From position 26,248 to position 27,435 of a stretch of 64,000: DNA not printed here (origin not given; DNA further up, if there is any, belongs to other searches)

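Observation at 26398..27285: TBP with an in-frame N-terminal winged-helix-like extension of about 95 aa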

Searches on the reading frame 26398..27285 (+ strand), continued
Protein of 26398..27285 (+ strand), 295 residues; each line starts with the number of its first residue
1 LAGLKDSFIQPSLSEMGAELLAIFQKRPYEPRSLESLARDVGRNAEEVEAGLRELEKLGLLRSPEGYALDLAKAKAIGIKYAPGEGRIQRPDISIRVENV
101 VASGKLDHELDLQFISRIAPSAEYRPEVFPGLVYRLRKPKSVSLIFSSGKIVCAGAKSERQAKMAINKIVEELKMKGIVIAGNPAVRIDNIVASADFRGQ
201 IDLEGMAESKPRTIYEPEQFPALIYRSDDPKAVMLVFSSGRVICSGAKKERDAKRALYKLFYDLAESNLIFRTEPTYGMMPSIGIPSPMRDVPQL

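Call 32: find_homologous_proteins(query=A4, max_evalue=1e-10)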
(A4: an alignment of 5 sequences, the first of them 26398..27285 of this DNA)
Query A4 (5 sequences) (295 aa, profile of the alignment): 6560 proteins with E <= 1e-10 among 8000 candidates; the best 120 are listed.
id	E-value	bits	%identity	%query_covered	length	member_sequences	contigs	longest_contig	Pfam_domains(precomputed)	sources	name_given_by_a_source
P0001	5.6e-167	572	90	97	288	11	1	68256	PF00352.28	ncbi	ncbi:MAG: TATA-box-binding protein [Candidatus Bathyarchaeia archaeon]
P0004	7.0e-163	559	78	97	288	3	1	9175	PF00352.28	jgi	-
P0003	2.4e-162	557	81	97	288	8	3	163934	PF00352.28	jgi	jgi:transcription initiation factor TFIID TATA-box-binding protein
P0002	3.8e-151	520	88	91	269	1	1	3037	PF00352.28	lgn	-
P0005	2.9e-136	472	91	79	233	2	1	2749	PF00352.28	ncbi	ncbi:MAG: TATA-box-binding protein, partial [Candidatus Bathyarchaeia archaeon]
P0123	2.0e-134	465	47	84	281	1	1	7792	PF25212.3,PF00352.28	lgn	-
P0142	2.2e-116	406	49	81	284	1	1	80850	PF25212.3,PF00352.28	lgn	-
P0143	5.8e-93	329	47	61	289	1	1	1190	PF00352.28,PF11858.15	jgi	-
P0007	8.5e-87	309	46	60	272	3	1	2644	PF00352.28,PF11858.15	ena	-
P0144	1.8e-76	275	42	61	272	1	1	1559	PF00352.28,PF11858.15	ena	-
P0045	3.1e-76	274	61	60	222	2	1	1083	PF00352.28,PF11858.15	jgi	jgi:transcription initiation factor TFIID TATA-box-binding protein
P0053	3.7e-76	274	58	64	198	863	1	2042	PF00352.28,PF11858.15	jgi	-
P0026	4.5e-76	274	61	60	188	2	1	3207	PF00352.28,PF11858.15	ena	-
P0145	6.4e-76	273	59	60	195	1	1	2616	PF00352.28,PF11858.15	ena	-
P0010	7.8e-76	273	61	60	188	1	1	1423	PF00352.28,PF11858.15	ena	-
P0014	8.9e-76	273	60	60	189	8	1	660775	PF00352.28,PF11858.15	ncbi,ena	-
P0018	9.1e-76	273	59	61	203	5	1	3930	PF00352.28,PF11858.15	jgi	-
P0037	9.7e-76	273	61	60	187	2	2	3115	PF00352.28,PF11858.15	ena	-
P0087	1.1e-75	273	61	60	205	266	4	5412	PF00352.28,PF11858.15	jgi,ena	jgi:transcription initiation factor TFIID TATA-box-binding protein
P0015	1.5e-75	272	62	60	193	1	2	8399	PF00352.28,PF11858.15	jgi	jgi:transcription initiation factor TFIID TATA-box-binding protein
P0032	1.7e-75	272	61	60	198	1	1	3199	PF00352.28,PF11858.15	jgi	jgi:transcription initiation factor TFIID TATA-box-binding protein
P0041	1.7e-75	272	61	60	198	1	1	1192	PF00352.28,PF11858.15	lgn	-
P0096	1.7e-75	272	59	60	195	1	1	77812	PF00352.28,PF11858.15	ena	-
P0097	1.7e-75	272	59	60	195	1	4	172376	PF00352.28,PF11858.15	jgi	jgi:transcription initiation factor TFIID TATA-box-binding protein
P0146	1.7e-75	272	59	60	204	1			PF00352.28,PF11858.15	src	-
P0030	2.0e-75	272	53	74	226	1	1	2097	PF00352.28,PF11858.15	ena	-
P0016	2.1e-75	272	61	60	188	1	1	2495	PF00352.28,PF11858.15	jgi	jgi:transcription initiation factor TFIID TATA-box-binding protein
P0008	2.1e-75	272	58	66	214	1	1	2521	PF00352.28,PF11858.15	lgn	-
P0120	2.6e-75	271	61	60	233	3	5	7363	PF00352.28,PF11858.15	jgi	jgi:transcription initiation factor TFIID TATA-box-binding protein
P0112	3.0e-75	271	59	60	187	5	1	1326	PF00352.28,PF11858.15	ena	-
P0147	3.0e-75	271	59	60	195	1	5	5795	PF00352.28,PF11858.15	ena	-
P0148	3.1e-75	271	59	60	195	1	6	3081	PF00352.28,PF11858.15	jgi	jgi:transcription initiation factor TFIID TATA-box-binding protein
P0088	3.5e-75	271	61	60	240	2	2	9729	PF00352.28,PF11858.15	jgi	jgi:transcription initiation factor TFIID TATA-box-binding protein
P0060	3.9e-75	271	60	60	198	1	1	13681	PF00352.28,PF11858.15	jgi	jgi:transcription initiation factor TFIID TATA-box-binding protein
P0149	4.0e-75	271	61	60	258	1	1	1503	PF00352.28,PF11858.15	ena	-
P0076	4.4e-75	271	60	60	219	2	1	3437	PF00352.28,PF11858.15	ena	-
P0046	4.4e-75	271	61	60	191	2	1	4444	PF00352.28,PF11858.15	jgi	jgi:transcription initiation factor TFIID TATA-box-binding protein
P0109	4.5e-75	271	57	63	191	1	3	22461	PF00352.28,PF11858.15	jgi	jgi:transcription initiation factor TFIID TATA-box-binding protein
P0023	4.9e-75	271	61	60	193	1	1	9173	PF00352.28,PF11858.15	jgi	jgi:transcription initiation factor TFIID TATA-box-binding protein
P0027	4.9e-75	271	60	61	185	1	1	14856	PF00352.28,PF11858.15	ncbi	-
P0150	5.1e-75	271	61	60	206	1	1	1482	PF00352.28,PF11858.15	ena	-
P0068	5.3e-75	270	60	60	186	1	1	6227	PF00352.28,PF11858.15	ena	-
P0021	5.8e-75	270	60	60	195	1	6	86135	PF00352.28,PF11858.15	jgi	jgi:transcription initiation factor TFIID TATA-box-binding protein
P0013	6.3e-75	270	52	73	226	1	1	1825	PF00352.28,PF11858.15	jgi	jgi:transcription initiation factor TFIID TATA-box-binding protein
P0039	6.4e-75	270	60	60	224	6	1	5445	PF00352.28,PF11858.15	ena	-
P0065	6.4e-75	270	61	60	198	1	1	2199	PF00352.28,PF11858.15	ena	-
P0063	6.6e-75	270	53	69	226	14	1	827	PF00352.28,PF11858.15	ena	-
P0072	6.6e-75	270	61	60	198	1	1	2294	PF00352.28,PF11858.15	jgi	jgi:transcription initiation factor TFIID TATA-box-binding protein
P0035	6.6e-75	270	61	60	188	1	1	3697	PF00352.28,PF11858.15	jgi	jgi:transcription initiation factor TFIID TATA-box-binding protein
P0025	7.0e-75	270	60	60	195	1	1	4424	PF00352.28,PF11858.15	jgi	jgi:transcription initiation factor TFIID TATA-box-binding protein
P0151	7.0e-75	270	60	60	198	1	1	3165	PF00352.28,PF11858.15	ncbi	-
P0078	7.4e-75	270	61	60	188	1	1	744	PF00352.28,PF11858.15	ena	-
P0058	7.6e-75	270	61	60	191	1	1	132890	PF00352.28,PF11858.15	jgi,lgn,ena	-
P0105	8.0e-75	270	59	60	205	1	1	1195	PF00352.28,PF11858.15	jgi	jgi:transcription initiation factor TFIID TATA-box-binding protein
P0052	8.2e-75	270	61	60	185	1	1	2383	PF00352.28,PF11858.15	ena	-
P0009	8.4e-75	270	62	60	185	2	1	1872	PF00352.28,PF11858.15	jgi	-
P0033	8.6e-75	270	60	61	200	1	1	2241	PF00352.28,PF11858.15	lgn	-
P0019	8.9e-75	270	61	60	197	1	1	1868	PF00352.28,PF11858.15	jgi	jgi:transcription initiation factor TFIID TATA-box-binding protein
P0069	9.1e-75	270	61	60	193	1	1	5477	PF00352.28,PF11858.15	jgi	-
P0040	9.6e-75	270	60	60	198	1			PF00352.28,PF11858.15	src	-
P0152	9.7e-75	270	60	58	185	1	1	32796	PF00352.28,PF11858.15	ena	-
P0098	9.8e-75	270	60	60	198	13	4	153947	PF00352.28,PF11858.15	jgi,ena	jgi:transcription initiation factor TFIID TATA-box-binding protein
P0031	1.0e-74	269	59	60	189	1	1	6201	PF00352.28,PF11858.15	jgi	jgi:transcription initiation factor TFIID TATA-box-binding protein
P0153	1.1e-74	269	60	60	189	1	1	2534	PF00352.28,PF11858.15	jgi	-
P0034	1.1e-74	269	61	60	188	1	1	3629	PF00352.28,PF11858.15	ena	-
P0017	1.1e-74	269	60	60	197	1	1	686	PF00352.28,PF11858.15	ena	-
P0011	1.2e-74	269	58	62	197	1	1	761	PF00352.28,PF11858.15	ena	-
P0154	1.2e-74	269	58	60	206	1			PF00352.28,PF11858.15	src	-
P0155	1.2e-74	269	60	60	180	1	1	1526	PF00352.28,PF11858.15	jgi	jgi:transcription initiation factor TFIID TATA-box-binding protein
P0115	1.3e-74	269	60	60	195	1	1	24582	PF00352.28,PF11858.15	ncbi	-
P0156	1.3e-74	269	61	60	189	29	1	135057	PF00352.28,PF11858.15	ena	-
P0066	1.4e-74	269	60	60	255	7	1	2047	PF00352.28,PF11858.15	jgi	-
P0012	1.5e-74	269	58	62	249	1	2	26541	PF00352.28,PF11858.15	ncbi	-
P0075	1.5e-74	269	60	60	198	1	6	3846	PF00352.28,PF11858.15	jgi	jgi:transcription initiation factor TFIID TATA-box-binding protein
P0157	1.6e-74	269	60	60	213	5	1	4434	PF00352.28,PF11858.15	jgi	jgi:transcription initiation factor TFIID TATA-box-binding protein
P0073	1.7e-74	269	61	60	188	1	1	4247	PF00352.28,PF11858.15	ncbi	-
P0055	1.7e-74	269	57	62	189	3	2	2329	PF00352.28,PF11858.15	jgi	-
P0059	1.7e-74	269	52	74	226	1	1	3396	PF00352.28,PF11858.15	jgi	jgi:transcription initiation factor TFIID TATA-box-binding protein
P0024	1.8e-74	269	60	60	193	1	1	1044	PF00352.28,PF11858.15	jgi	-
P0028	1.8e-74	269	60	60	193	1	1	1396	PF00352.28,PF11858.15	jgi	-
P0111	1.8e-74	269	60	60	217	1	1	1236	PF00352.28,PF11858.15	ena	-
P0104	1.9e-74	269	60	60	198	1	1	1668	PF00352.28,PF11858.15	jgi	-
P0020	2.1e-74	269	60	60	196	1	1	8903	PF00352.28,PF11858.15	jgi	jgi:transcription initiation factor TFIID TATA-box-binding protein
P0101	2.1e-74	269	60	60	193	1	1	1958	PF00352.28,PF11858.15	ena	-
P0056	2.1e-74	268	60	61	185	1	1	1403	PF00352.28,PF11858.15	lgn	-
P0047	2.1e-74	268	61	60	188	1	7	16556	PF00352.28,PF11858.15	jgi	jgi:transcription initiation factor TFIID TATA-box-binding protein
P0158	2.2e-74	268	60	60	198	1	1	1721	PF00352.28,PF11858.15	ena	-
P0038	2.2e-74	268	61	60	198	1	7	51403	PF00352.28,PF11858.15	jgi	jgi:transcription initiation factor TFIID TATA-box-binding protein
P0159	2.2e-74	268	59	61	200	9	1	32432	PF00352.28,PF11858.15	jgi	-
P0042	2.3e-74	268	61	60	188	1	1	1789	PF00352.28,PF11858.15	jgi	jgi:transcription initiation factor TFIID TATA-box-binding protein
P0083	2.3e-74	268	60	60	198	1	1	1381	PF00352.28,PF11858.15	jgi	jgi:transcription initiation factor TFIID TATA-box-binding protein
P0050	2.4e-74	268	60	60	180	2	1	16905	PF00352.28,PF11858.15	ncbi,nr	ncbi:MAG: TATA-box-binding protein [Candidatus Bathyarchaeota archaeon]|nr:TATA-box-binding protein 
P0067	2.4e-74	268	61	60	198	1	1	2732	PF00352.28,PF11858.15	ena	-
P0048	2.4e-74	268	61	60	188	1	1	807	PF00352.28,PF11858.15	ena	-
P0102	2.5e-74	268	61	60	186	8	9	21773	PF00352.28,PF11858.15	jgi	-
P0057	2.5e-74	268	60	60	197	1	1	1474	PF00352.28,PF11858.15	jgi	-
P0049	2.6e-74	268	61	60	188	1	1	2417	PF00352.28,PF11858.15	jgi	jgi:transcription initiation factor TFIID TATA-box-binding protein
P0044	2.6e-74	268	61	60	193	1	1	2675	PF00352.28,PF11858.15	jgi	jgi:transcription initiation factor TFIID TATA-box-binding protein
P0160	2.8e-74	268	58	60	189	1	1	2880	PF00352.28,PF11858.15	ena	-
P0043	2.9e-74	268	61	60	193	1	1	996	PF00352.28,PF11858.15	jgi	-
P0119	2.9e-74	268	60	60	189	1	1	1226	PF00352.28,PF11858.15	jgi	-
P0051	2.9e-74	268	60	61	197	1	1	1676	PF00352.28,PF11858.15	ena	-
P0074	2.9e-74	268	60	60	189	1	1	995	PF00352.28,PF11858.15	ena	-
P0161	2.9e-74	268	58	60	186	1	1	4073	PF00352.28,PF11858.15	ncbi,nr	ncbi:MAG TPA: TATA-box-binding protein [Candidatus Bathyarchaeia archaeon]|nr:TATA-box-binding prote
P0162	3.2e-74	268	59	60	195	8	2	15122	PF00352.28,PF11858.15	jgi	jgi:transcription initiation factor TFIID TATA-box-binding protein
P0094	3.2e-74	268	60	60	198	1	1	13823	PF00352.28,PF11858.15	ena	-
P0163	3.5e-74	268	59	61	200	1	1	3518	PF00352.28,PF11858.15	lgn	-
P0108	3.5e-74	268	57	62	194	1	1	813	PF00352.28,PF11858.15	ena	-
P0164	3.6e-74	268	53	69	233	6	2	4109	PF00352.28,PF11858.15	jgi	jgi:transcription initiation factor TFIID TATA-box-binding protein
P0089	3.8e-74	268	60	60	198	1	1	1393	PF00352.28,PF11858.15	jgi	-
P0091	3.9e-74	268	59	60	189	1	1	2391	PF00352.28,PF11858.15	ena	-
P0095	3.9e-74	268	60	60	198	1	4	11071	PF00352.28,PF11858.15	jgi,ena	jgi:transcription initiation factor TFIID TATA-box-binding protein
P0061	4.1e-74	268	60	61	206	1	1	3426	PF00352.28,PF11858.15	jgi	-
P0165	4.1e-74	268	60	60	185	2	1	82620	PF00352.28,PF11858.15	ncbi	-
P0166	4.2e-74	267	60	60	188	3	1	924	PF00352.28,PF11858.15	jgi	jgi:transcription initiation factor TFIID TATA-box-binding protein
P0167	4.8e-74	267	58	60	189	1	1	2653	PF00352.28,PF11858.15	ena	-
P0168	5.0e-74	267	58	60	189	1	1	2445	PF00352.28,PF11858.15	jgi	jgi:transcription initiation factor TFIID TATA-box-binding protein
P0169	5.2e-74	267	59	60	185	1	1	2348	PF00352.28,PF11858.15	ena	-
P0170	5.4e-74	267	59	60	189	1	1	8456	PF00352.28,PF11858.15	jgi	jgi:transcription initiation factor TFIID TATA-box-binding protein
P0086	5.5e-74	267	59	60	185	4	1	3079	PF00352.28,PF11858.15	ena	-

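Call 34: find_encoding_contigs(protein=P0142, flank=10000, max_places=3)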
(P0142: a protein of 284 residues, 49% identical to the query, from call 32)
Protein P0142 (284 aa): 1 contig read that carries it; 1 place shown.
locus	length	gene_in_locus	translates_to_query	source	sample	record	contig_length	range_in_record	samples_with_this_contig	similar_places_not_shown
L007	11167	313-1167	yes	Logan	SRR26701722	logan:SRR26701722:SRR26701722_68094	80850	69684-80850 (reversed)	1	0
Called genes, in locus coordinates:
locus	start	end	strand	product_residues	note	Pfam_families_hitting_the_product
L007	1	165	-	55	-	?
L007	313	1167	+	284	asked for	PF25212:HVO_A0114 (faint), PF00352:TBP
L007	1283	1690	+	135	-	PF00571:CBS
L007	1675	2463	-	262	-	PF00149:Metallophos, PF12850:Metallophos_2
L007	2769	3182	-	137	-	PF00293:NUDIX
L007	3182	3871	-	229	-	PF05175:MTS, PF02475:TRM5-TYW2_MTfase, PF06325:PrmA, PF12847:Methyltransf_18 (weak), PF13847:Methyltransf_31, PF09445:Methyltransf_15 (weak), PF13649:Methyltransf_25 (weak)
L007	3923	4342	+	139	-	PF01894:YjbQ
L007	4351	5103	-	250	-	PF09883:DUF2110 (faint), PF24873:DUF2110_C (weak)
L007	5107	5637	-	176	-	PF01966:HD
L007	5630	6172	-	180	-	PF02002:TFIIE_alpha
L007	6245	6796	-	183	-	PF01994:Trm56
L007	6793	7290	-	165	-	PF24250:HVO_2718 (weak), PF01381:HTH_3, PF12844:HTH_19 (faint), PF13560:HTH_31 (weak)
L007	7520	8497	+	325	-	PF00288:GHMP_kinases_N, PF08544:GHMP_kinases_C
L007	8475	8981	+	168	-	PF14810:TGT_C2, PF01472:PUA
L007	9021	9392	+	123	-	PF01849:NAC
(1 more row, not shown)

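Call 35: list_cluster_members(proteins=[P0001, P0005, P0012, P0014, P0027, P0029, P0070, P0073, P0106, P0115])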
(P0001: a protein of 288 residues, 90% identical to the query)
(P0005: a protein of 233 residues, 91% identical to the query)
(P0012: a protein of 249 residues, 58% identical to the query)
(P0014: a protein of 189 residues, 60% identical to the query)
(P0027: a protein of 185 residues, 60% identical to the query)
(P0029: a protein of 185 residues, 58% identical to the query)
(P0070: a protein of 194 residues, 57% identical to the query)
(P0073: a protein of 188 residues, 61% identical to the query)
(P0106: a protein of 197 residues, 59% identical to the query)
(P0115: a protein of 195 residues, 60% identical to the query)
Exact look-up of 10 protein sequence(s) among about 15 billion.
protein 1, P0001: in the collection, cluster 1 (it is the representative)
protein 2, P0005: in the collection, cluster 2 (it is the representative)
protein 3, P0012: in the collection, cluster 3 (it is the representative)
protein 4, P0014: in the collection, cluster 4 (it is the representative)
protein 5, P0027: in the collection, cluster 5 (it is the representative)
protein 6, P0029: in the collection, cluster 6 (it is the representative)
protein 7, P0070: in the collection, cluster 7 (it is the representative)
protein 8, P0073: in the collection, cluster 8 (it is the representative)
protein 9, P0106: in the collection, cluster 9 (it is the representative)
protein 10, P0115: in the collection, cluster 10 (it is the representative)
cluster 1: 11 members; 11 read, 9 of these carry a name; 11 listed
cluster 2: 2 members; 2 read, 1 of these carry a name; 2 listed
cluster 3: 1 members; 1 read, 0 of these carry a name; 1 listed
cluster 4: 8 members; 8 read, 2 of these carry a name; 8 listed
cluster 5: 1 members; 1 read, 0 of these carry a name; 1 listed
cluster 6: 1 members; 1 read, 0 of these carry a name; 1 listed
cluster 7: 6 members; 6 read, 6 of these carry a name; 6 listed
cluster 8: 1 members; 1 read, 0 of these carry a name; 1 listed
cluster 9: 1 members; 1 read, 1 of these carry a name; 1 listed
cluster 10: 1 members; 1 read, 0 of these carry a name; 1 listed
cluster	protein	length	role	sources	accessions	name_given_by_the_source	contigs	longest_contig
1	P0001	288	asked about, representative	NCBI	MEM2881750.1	MAG: TATA-box-binding protein [Candidatus Bathyarchaeia archaeon]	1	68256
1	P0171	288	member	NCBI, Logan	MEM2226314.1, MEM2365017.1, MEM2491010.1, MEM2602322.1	MAG: TATA-box-binding protein [Candidatus Bathyarchaeia archaeon]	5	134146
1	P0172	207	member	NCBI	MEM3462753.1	MAG: hypothetical protein QXJ15_03705, partial [Candidatus Bathyarchaeia archaeon]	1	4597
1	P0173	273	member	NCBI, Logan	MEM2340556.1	MAG: TATA-box-binding protein [Candidatus Bathyarchaeia archaeon]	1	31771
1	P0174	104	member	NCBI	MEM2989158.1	MAG: hypothetical protein QXU06_04515, partial [Candidatus Bathyarchaeia archaeon]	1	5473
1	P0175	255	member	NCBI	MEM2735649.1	MAG: TATA-box-binding protein [Candidatus Bathyarchaeia archaeon]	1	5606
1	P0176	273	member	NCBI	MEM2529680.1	MAG: TATA-box-binding protein [Candidatus Bathyarchaeia archaeon]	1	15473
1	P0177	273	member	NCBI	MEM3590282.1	MAG: TATA-box-binding protein [Candidatus Bathyarchaeia archaeon]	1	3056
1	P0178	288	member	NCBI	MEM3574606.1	MAG: TATA-box-binding protein [Candidatus Bathyarchaeia archaeon]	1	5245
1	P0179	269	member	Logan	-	-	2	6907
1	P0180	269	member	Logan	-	-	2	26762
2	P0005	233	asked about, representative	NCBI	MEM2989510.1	MAG: TATA-box-binding protein, partial [Candidatus Bathyarchaeia archaeon]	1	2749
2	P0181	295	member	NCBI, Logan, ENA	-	-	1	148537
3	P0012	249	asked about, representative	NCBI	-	-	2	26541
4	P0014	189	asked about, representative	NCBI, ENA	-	-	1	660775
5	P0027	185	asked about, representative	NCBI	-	-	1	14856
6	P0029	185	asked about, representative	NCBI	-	-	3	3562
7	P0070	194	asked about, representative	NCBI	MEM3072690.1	MAG: TATA-box-binding protein [Candidatus Bathyarchaeia archaeon]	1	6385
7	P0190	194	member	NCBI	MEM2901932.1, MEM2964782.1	MAG: TATA-box-binding protein [Candidatus Bathyarchaeia archaeon]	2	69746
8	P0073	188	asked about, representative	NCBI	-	-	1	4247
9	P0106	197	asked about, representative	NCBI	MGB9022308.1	MAG: TATA-box-binding protein [Candidatus Bathyarchaeia archaeon]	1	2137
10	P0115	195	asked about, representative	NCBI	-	-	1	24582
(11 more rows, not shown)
